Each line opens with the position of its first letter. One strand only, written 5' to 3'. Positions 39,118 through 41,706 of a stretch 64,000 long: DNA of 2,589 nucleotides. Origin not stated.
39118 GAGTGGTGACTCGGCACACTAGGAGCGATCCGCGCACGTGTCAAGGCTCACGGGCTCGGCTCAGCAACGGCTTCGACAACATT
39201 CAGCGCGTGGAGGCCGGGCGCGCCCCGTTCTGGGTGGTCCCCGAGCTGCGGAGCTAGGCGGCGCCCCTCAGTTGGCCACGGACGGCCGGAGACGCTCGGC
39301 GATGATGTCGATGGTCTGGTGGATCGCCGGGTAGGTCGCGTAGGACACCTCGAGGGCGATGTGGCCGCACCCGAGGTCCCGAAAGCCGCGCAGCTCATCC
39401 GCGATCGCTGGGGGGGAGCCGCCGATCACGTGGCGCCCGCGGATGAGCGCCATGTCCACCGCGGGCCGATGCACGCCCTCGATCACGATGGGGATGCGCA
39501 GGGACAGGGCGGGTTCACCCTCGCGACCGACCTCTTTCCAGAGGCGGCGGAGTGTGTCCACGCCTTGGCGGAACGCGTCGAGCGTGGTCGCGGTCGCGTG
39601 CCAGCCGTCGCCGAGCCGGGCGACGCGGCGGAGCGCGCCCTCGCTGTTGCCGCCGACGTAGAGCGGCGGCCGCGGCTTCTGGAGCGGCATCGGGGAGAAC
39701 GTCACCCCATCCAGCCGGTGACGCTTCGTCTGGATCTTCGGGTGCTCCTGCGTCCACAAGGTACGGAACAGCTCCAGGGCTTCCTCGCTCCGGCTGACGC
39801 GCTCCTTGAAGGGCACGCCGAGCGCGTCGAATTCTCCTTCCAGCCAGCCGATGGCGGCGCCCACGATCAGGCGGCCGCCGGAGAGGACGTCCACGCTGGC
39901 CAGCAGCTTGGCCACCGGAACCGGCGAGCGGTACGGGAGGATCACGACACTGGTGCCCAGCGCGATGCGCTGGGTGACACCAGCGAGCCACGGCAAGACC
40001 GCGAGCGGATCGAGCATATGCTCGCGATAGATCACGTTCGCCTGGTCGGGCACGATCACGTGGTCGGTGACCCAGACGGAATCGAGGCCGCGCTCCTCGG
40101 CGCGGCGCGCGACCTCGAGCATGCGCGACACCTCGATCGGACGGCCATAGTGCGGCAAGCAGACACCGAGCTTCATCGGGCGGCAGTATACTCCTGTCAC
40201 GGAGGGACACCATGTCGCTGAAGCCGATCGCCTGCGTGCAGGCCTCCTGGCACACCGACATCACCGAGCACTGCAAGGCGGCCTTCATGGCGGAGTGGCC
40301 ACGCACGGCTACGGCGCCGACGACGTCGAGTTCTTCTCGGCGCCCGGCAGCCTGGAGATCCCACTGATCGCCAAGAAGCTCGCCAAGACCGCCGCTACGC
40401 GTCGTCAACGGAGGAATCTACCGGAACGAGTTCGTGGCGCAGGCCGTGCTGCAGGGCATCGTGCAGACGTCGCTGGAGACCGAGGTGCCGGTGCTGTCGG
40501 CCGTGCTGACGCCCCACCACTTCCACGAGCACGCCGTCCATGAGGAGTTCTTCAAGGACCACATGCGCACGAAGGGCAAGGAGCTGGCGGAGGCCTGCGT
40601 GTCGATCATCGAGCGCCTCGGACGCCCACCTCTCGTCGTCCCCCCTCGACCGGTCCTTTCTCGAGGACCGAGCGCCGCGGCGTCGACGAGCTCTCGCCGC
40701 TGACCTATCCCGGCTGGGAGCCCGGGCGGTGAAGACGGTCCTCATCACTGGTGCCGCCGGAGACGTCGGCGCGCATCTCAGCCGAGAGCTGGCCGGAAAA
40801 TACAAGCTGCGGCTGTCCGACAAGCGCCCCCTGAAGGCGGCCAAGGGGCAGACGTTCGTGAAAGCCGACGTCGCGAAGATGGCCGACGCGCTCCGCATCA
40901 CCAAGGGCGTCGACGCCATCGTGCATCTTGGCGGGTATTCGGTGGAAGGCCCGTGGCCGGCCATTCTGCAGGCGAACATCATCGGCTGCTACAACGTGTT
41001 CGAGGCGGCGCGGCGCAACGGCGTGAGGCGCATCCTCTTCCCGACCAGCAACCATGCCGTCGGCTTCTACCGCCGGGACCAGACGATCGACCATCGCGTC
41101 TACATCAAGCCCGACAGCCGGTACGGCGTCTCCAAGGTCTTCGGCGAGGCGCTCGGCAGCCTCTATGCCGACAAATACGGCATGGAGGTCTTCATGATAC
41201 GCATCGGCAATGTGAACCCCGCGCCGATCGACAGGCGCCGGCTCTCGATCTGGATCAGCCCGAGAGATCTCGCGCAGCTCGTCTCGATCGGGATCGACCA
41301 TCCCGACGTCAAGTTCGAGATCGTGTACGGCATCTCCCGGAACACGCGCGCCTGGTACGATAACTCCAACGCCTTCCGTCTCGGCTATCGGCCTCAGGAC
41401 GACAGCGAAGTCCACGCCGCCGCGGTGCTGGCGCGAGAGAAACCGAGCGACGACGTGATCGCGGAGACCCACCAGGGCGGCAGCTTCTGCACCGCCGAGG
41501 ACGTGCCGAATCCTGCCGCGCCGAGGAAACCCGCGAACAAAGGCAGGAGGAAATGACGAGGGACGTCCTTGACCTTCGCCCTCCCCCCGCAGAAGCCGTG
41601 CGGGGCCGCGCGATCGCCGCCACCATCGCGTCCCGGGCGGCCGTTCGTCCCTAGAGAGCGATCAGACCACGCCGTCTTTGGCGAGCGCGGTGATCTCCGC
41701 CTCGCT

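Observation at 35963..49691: A conserved 30-nt block around the palindrome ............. recurs in three divergent intergenic regions and once inside a coding sequence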

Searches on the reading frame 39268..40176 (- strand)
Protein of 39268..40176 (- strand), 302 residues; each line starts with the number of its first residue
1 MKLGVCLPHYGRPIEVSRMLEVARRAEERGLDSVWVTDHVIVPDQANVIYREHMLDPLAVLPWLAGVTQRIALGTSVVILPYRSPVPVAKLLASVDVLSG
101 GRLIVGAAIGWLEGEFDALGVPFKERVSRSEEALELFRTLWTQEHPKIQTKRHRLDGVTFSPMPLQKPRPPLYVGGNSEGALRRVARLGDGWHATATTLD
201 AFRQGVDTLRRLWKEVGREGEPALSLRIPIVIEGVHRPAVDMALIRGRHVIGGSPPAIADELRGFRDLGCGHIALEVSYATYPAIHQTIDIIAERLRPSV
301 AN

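Call 16: find_encoding_contigs(protein=window:39268-40176:-, flank=10000, max_places=10)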
Protein window:39268-40176:- (302 aa): 1 contig read that carries it; 1 place shown.
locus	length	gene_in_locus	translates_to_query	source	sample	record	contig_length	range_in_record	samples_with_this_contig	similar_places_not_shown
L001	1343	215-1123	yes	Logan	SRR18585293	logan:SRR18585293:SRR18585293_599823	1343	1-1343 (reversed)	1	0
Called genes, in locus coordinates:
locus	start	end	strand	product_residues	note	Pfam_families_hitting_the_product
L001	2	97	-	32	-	?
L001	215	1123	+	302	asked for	PF00296:Bac_luciferase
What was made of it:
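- Tried and rejected: Exact-protein look-up of the LLM gene to find the source genome: only a 1.3-kb Logan contig was returned (call 16).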

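Call 37: find_homologous_proteins(query=window:39268-40176:-, max_evalue=1e-40)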
Query window:39268-40176:- (302 aa): 1685 proteins with E <= 1e-40 among 8000 candidates; the best 120 are listed.
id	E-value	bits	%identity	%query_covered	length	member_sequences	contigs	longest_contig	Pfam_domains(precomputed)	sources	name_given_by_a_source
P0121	1.0e-190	651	96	100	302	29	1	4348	PF00296.27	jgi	jgi:probable F420-dependent oxidoreductase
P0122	5.7e-186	635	94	100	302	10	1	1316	PF00296.27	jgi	jgi:probable F420-dependent oxidoreductase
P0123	4.2e-184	629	93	100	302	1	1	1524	PF00296.27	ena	-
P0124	3.9e-180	616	90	100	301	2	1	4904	PF00296.27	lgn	-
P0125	3.6e-178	609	90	100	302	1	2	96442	PF00296.27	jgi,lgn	jgi:probable F420-dependent oxidoreductase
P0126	4.5e-177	606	89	100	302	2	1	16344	PF00296.27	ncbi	-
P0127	3.3e-176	603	88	100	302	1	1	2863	PF00296.27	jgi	-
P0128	1.7e-172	591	87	100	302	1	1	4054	PF00296.27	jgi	jgi:probable F420-dependent oxidoreductase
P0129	5.8e-172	589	86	100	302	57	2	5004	PF00296.27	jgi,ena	-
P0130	9.3e-172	588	87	100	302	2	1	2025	PF00296.27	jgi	-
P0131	1.7e-171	588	85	100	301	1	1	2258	PF00296.27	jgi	jgi:probable F420-dependent oxidoreductase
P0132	2.7e-171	587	86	100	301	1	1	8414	PF00296.27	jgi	jgi:probable F420-dependent oxidoreductase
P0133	6.0e-171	586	86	100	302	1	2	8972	PF00296.27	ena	-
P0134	1.0e-170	585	86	100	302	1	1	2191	PF00296.27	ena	-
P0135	1.2e-170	585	86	100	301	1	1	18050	PF00296.27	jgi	jgi:probable F420-dependent oxidoreductase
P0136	2.7e-170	584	86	100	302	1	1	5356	PF00296.27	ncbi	-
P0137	3.7e-170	583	86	100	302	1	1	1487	PF00296.27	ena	-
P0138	3.8e-170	583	85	100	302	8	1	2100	PF00296.27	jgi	jgi:probable F420-dependent oxidoreductase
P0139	5.2e-170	583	85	100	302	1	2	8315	PF00296.27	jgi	-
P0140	6.3e-170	582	86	100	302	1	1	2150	PF00296.27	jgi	-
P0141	6.3e-170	582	86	100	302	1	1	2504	PF00296.27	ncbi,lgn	-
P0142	6.9e-170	582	85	100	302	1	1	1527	PF00296.27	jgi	-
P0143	7.3e-170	582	86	100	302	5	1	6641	PF00296.27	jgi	-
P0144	8.3e-170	582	85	100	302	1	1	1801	PF00296.27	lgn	-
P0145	9.4e-170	582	86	100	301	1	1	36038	PF00296.27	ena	-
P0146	1.1e-169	582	85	100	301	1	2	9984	PF00296.27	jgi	jgi:probable F420-dependent oxidoreductase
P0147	1.2e-169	582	86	100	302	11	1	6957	PF00296.27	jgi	jgi:probable F420-dependent oxidoreductase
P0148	1.6e-169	581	85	100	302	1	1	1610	PF00296.27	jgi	-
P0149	1.8e-169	581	86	100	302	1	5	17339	PF00296.27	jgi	jgi:probable F420-dependent oxidoreductase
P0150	2.0e-169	581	85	100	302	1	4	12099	PF00296.27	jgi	jgi:probable F420-dependent oxidoreductase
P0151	2.1e-169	581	86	100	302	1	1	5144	PF00296.27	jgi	-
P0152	3.2e-169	580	86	100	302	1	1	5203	PF00296.27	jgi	jgi:probable F420-dependent oxidoreductase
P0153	3.7e-169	580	85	100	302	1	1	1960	PF00296.27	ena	-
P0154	4.1e-169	580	86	100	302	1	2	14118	PF00296.27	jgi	jgi:probable F420-dependent oxidoreductase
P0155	4.5e-169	580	85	100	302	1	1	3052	PF00296.27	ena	-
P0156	5.7e-169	579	84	100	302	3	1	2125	PF00296.27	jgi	jgi:probable F420-dependent oxidoreductase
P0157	6.3e-169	579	82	100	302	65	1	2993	PF00296.27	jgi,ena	-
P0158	6.9e-169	579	86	100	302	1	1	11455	PF00296.27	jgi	jgi:probable F420-dependent oxidoreductase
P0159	7.6e-169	579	85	100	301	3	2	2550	PF00296.27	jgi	jgi:probable F420-dependent oxidoreductase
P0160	1.0e-168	578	85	100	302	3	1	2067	PF00296.27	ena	-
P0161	1.0e-168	578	85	100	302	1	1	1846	PF00296.27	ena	-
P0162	1.0e-168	578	86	100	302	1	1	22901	PF00296.27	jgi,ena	-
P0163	1.0e-168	578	85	100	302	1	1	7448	PF00296.27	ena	-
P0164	1.2e-168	578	85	100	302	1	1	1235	PF00296.27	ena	-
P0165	1.4e-168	578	86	100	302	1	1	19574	PF00296.27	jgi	jgi:probable F420-dependent oxidoreductase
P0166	1.8e-168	578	85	100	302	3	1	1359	PF00296.27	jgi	-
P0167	3.0e-168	577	85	100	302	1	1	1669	PF00296.27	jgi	jgi:probable F420-dependent oxidoreductase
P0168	4.0e-168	576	84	100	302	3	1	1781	PF00296.27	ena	-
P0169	4.4e-168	576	85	100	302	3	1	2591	PF00296.27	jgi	-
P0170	7.6e-168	576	85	99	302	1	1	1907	PF00296.27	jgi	jgi:probable F420-dependent oxidoreductase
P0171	1.4e-167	575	82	100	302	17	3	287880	PF00296.27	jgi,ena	jgi:probable F420-dependent oxidoreductase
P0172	1.4e-167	575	84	100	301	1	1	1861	PF00296.27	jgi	jgi:probable F420-dependent oxidoreductase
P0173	1.6e-167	575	83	100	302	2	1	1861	PF00296.27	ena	-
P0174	2.6e-167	574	83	100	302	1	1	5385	PF00296.27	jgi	-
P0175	3.5e-167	573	84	100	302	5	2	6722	PF00296.27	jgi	jgi:probable F420-dependent oxidoreductase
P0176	3.6e-167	573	85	100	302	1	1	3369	PF00296.27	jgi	-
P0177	3.8e-167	573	82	100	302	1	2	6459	PF00296.27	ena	-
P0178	4.3e-167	573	85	100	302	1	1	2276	PF00296.27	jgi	jgi:probable F420-dependent oxidoreductase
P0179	1.0e-166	572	85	100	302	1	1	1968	PF00296.27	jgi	jgi:probable F420-dependent oxidoreductase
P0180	1.2e-166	572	85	100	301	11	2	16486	PF00296.27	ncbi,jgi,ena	ncbi:MAG TPA: TIGR03619 family F420-dependent LLM class oxidoreductase [Methylomirabilota bacterium]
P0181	1.6e-166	571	82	100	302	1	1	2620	PF00296.27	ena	-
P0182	1.6e-166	571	82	100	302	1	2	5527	PF00296.27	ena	-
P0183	1.7e-166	571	85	100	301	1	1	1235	PF00296.27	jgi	jgi:probable F420-dependent oxidoreductase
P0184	2.1e-166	571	84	100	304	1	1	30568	PF00296.27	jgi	jgi:probable F420-dependent oxidoreductase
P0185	2.2e-166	571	82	100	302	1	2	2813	PF00296.27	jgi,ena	-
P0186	2.5e-166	571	82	100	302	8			PF00296.27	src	-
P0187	3.5e-166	570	84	99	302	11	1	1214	PF00296.27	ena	-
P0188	5.7e-166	569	84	100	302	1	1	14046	PF00296.27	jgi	jgi:probable F420-dependent oxidoreductase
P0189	6.1e-166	569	83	100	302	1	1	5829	PF00296.27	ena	-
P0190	8.8e-166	569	82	100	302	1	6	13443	PF00296.27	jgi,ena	-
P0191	1.0e-165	569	82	100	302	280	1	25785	PF00296.27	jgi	jgi:probable F420-dependent oxidoreductase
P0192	1.1e-165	569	82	100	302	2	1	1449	PF00296.27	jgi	jgi:probable F420-dependent oxidoreductase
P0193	1.1e-165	569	81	100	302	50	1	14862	PF00296.27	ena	-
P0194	1.2e-165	568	82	100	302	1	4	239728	PF00296.27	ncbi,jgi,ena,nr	ncbi:MAG: hypothetical protein DMD96_11285 [Candidatus Rokuibacteriota bacterium]|nr:MAG: hypothetic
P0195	1.3e-165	568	84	100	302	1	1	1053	PF00296.27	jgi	jgi:probable F420-dependent oxidoreductase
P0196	2.0e-165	568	81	100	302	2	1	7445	PF00296.27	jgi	jgi:probable F420-dependent oxidoreductase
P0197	2.1e-165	568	85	100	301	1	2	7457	PF00296.27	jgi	jgi:probable F420-dependent oxidoreductase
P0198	2.2e-165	567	83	100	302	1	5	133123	PF00296.27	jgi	jgi:probable F420-dependent oxidoreductase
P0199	3.3e-165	567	82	100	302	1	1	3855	PF00296.27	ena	-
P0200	5.8e-165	566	83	100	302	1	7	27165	PF00296.27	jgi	jgi:probable F420-dependent oxidoreductase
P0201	6.4e-165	566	81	100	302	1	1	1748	PF00296.27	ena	-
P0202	6.9e-165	566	82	100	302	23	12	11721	PF00296.27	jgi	jgi:probable F420-dependent oxidoreductase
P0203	7.6e-165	566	81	100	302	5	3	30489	PF00296.27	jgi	jgi:probable F420-dependent oxidoreductase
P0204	2.3e-164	564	82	100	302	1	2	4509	PF00296.27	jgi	jgi:probable F420-dependent oxidoreductase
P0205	2.8e-164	564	82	100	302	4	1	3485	PF00296.27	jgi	jgi:probable F420-dependent oxidoreductase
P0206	3.0e-164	564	83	100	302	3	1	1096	PF00296.27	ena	-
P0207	3.2e-164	564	81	100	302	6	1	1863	PF00296.27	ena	-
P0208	3.4e-164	564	81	100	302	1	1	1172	PF00296.27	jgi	jgi:probable F420-dependent oxidoreductase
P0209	3.8e-164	563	80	100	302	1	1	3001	PF00296.27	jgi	jgi:probable F420-dependent oxidoreductase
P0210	3.8e-164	563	83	100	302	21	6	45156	PF00296.27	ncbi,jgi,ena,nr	ncbi:MAG: TIGR03619 family F420-dependent LLM class oxidoreductase [Candidatus Rokuibacteriota bacte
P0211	3.8e-164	563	82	100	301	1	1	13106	PF00296.27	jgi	jgi:probable F420-dependent oxidoreductase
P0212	4.1e-164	563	81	100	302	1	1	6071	PF00296.27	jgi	jgi:probable F420-dependent oxidoreductase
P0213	7.8e-164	562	82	100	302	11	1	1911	PF00296.27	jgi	-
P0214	1.3e-163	562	82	99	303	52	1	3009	PF00296.27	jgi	jgi:probable F420-dependent oxidoreductase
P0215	1.5e-163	561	81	100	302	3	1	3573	PF00296.27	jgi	jgi:probable F420-dependent oxidoreductase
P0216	1.5e-163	561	80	100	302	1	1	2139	PF00296.27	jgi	jgi:probable F420-dependent oxidoreductase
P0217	3.0e-163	560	79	100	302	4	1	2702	PF00296.27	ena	-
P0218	3.4e-163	560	83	100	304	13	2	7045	PF00296.27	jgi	jgi:probable F420-dependent oxidoreductase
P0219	3.8e-163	560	80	100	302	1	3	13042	PF00296.27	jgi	jgi:probable F420-dependent oxidoreductase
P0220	9.3e-163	559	82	99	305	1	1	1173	PF00296.27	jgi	-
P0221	1.6e-162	558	82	100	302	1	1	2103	PF00296.27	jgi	jgi:probable F420-dependent oxidoreductase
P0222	1.9e-162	558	81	99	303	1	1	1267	PF00296.27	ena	-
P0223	3.2e-162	557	80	100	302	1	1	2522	PF00296.27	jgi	jgi:probable F420-dependent oxidoreductase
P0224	3.6e-162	557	80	100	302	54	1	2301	PF00296.27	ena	-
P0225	5.3e-162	556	82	100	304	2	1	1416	PF00296.27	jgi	-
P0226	5.4e-162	556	81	100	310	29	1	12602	PF00296.27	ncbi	-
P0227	8.0e-162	556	80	100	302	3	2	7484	PF00296.27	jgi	jgi:probable F420-dependent oxidoreductase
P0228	9.8e-162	556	79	100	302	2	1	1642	PF00296.27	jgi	jgi:probable F420-dependent oxidoreductase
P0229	1.0e-161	555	82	100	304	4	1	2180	PF00296.27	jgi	jgi:probable F420-dependent oxidoreductase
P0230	1.0e-161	555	82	100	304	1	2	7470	PF00296.27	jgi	jgi:probable F420-dependent oxidoreductase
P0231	1.5e-161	555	80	100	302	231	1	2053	PF00296.27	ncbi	-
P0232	1.7e-161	555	81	100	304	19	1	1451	PF00296.27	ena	-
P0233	2.4e-161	554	82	100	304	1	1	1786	PF00296.27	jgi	jgi:probable F420-dependent oxidoreductase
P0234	2.9e-161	554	82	100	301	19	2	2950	PF00296.27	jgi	jgi:probable F420-dependent oxidoreductase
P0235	3.6e-161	554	81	100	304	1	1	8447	PF00296.27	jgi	jgi:probable F420-dependent oxidoreductase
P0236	4.1e-161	553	82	100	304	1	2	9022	PF00296.27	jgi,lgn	jgi:probable F420-dependent oxidoreductase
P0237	4.6e-161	553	81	99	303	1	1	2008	PF00296.27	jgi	jgi:probable F420-dependent oxidoreductase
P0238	6.7e-161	553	82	100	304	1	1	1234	PF00296.27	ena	-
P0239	7.5e-161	553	82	100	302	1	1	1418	PF00296.27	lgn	-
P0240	8.3e-161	552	82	100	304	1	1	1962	PF00296.27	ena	-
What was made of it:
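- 39268..40176 (-): F420-dependent LLM-class oxidoreductase gene, inferred to be leaderless. Call 37 gives the source name 'TIGR03619 family F420-dependent LLM class oxidoreductase'.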

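Call 38: find_encoding_contigs(protein=P0125, flank=10000, max_places=2)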
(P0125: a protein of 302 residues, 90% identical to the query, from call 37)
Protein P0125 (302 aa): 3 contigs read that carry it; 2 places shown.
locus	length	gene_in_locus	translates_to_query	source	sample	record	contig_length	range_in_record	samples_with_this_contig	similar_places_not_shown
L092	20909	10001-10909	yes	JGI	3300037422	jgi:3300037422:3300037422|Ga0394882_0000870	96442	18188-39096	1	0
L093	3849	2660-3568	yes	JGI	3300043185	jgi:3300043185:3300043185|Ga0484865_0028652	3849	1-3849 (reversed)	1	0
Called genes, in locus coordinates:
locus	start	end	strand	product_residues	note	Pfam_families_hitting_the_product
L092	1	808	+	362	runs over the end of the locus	PF02746:MR_MLE_N, PF13378:MR_MLE_C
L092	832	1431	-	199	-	PF01613:Flavin_Reduct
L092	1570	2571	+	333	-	PF00702:Hydrolase (weak), PF12710:HAD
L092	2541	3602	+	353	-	-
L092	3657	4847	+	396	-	PF01717:Meth_synt_2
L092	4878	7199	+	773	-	PF01315:Ald_Xan_dh_C, PF02738:MoCoBD_1, PF20256:MoCoBD_2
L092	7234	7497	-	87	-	-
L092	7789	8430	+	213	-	PF00072:Response_reg, PF00196:GerE, PF08281:Sigma70_r4_2 (weak), PF13384:HTH_23 (weak)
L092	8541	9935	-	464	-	PF01144:CoA_trans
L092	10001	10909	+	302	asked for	PF00296:Bac_luciferase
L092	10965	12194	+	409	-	PF02515:CoA_transf_3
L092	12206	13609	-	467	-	PF11794:HpaB_N, PF03241:HpaB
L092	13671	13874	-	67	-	PF08883:DOPA_dioxygen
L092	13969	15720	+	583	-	PF06283:ThuA (weak), PF01408:GFO_IDH_MocA, PF02894:GFO_IDH_MocA_C, PF22725:GFO_IDH_MocA_C3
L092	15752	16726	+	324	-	PF01408:GFO_IDH_MocA, PF22725:GFO_IDH_MocA_C3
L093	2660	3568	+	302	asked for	PF00296:Bac_luciferase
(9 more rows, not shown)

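Call 39: find_encoding_contigs(protein=P0171, flank=10000, max_places=2)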
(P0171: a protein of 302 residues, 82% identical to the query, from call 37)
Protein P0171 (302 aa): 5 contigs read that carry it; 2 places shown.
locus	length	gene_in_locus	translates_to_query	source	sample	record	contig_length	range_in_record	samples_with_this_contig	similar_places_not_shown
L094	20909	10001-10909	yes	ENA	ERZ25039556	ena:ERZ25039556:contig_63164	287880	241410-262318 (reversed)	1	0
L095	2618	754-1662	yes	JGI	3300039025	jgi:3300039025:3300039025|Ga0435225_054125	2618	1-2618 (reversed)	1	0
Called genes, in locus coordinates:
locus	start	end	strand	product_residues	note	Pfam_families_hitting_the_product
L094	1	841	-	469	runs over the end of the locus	PF00672:HAMP, PF00512:HisKA, PF02518:HATPase_c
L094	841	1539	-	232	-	PF00072:Response_reg, PF00486:Trans_reg_C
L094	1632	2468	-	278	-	PF12911:OppC_N (weak), PF00528:BPD_transp_1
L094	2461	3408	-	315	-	PF19300:BPD_transp_1_N, PF00528:BPD_transp_1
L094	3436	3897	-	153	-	PF00496:SBP_bac_5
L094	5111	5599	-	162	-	-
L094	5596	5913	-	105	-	-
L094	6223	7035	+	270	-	PF01522:Polysacc_deac_1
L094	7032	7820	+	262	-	PF00106:adh_short, PF08659:KR, PF13561:adh_short_C2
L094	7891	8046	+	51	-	-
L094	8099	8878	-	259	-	PF02668:TauD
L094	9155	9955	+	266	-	PF00551:Formyl_trans_N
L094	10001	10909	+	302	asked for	PF00296:Bac_luciferase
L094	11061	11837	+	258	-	-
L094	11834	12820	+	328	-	PF00512:HisKA, PF02518:HATPase_c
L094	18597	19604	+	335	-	PF00296:Bac_luciferase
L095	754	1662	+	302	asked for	PF00296:Bac_luciferase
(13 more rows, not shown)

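Call 40: find_encoding_contigs(protein=P0194, flank=10000, max_places=2)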
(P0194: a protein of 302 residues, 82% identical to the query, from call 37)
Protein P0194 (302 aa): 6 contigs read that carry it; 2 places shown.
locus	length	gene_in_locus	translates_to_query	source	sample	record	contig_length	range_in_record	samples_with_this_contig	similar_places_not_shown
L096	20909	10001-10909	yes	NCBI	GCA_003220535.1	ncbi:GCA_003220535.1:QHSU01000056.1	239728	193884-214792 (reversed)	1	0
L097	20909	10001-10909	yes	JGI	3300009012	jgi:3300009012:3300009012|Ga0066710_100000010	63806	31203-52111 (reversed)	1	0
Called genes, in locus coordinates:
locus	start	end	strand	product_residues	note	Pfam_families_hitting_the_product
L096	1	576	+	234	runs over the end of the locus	PF00072:Response_reg, PF07238:PilZ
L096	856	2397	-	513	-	PF00672:HAMP, PF00211:Guanylate_cyc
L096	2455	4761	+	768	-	PF01315:Ald_Xan_dh_C, PF02738:MoCoBD_1, PF20256:MoCoBD_2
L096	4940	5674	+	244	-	-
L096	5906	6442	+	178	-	-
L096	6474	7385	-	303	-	PF12911:OppC_N (weak), PF00528:BPD_transp_1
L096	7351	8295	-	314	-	PF19300:BPD_transp_1_N, PF00528:BPD_transp_1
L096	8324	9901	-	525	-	PF00496:SBP_bac_5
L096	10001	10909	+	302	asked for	PF00296:Bac_luciferase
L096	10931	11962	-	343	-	PF01636:APH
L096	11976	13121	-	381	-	PF00296:Bac_luciferase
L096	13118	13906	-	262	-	PF00561:Abhydrolase_1, PF12146:Hydrolase_4, PF12697:Abhydrolase_6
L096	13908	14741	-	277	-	PF00106:adh_short, PF08659:KR (weak), PF13561:adh_short_C2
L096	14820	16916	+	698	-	PF05378:Hydant_A_N, PF01968:Hydantoinase_A, PF19278:Hydant_A_C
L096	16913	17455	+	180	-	PF13302:Acetyltransf_3, PF00583:Acetyltransf_1, PF13523:Acetyltransf_8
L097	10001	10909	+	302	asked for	PF00296:Bac_luciferase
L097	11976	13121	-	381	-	PF00296:Bac_luciferase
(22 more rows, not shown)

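Call 41: find_encoding_contigs(protein=P0198, flank=10000, max_places=2)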
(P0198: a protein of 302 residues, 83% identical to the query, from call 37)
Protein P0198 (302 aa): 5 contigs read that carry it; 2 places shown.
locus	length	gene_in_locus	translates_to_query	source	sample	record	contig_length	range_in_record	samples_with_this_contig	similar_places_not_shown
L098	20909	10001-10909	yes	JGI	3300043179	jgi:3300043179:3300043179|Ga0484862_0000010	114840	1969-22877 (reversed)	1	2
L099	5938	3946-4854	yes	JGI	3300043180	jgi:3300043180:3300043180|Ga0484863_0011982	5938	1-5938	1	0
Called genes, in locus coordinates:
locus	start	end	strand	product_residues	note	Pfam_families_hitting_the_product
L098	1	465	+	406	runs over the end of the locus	-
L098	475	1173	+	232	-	PF05096:Glu_cyclase_2 (faint), PF08450:SGL (faint), PF21959:DUF6923 (faint), PF16819:DUF5074 (weak), PF03413:PepSY (faint)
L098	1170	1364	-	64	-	PF00903:Glyoxalase, PF22677:Ble-like_N (weak)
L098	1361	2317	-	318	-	PF02900:LigB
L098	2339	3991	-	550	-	-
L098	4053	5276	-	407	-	PF00355:Rieske, PF19301:LigXa_C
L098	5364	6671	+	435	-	PF00355:Rieske, PF19301:LigXa_C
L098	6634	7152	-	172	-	-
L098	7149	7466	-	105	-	-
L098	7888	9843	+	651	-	PF05157:MshEN, PF00437:T2SSE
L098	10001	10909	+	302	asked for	PF00296:Bac_luciferase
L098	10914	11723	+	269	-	PF01522:Polysacc_deac_1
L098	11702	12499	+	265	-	PF00106:adh_short, PF08659:KR, PF13561:adh_short_C2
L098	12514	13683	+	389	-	PF22691:Thiolase_C_1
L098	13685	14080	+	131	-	PF12172:zf-ChsH2, PF01796:OB_ChsH2_C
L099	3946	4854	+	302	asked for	PF00296:Bac_luciferase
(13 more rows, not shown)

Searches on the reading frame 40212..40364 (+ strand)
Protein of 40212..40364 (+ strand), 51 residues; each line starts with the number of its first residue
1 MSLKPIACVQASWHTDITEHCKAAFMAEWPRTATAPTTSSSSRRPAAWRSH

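Call 57: search_protein_families(library=pfam, proteins=[window:40212-40364:+])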
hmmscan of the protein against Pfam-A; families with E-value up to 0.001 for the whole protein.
window:40212-40364:+ (51 aa): 0 families

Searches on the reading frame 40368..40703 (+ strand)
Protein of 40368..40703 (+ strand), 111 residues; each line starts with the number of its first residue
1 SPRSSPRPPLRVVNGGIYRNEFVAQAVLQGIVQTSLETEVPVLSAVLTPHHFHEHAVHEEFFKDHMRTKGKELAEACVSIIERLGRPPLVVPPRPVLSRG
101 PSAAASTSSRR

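Call 57: search_protein_families(library=pfam, proteins=[window:40368-40703:+])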
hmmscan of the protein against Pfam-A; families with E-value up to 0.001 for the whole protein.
window:40368-40703:+ (111 aa): 1 family
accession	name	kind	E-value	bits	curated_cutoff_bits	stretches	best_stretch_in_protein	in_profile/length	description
PF00885.24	DMRL_synthase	-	5.1e-14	52.8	26.7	1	12-83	69-137/139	6,7-dimethyl-8-ribityllumazine synthase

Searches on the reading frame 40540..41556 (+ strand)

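Call 17: search_protein_families(library=pfam, proteins=[window:40540-41556:+])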
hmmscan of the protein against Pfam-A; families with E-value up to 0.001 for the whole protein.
window:40540-41556:+ (338 aa): 6 families
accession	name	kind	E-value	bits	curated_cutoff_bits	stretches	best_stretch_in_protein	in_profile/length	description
PF01370.27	Epimerase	-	7.6e-21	75.1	20.9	1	67-225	1-172/240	NAD dependent epimerase/dehydratase family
PF16363.11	GDP_Man_Dehyd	-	1.7e-11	44.6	27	1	68-225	1-183/332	GDP-mannose 4,6 dehydratase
PF01073.25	3Beta_HSD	-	1.5e-08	34.5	22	1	68-183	1-129/280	3-beta hydroxysteroid dehydrogenase/isomerase family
PF13460.12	NAD_binding_10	-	5e-07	30.2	27.2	1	71-171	1-99/184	NAD(P)H-binding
PF02719.21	Polysacc_synt_2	-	7.4e-05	22.5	20.2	0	68-225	2-171/293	Polysaccharide biosynthesis protein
PF07993.18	NAD_binding_4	-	0.0001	22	20.1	0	116-227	81-209/258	Male sterility protein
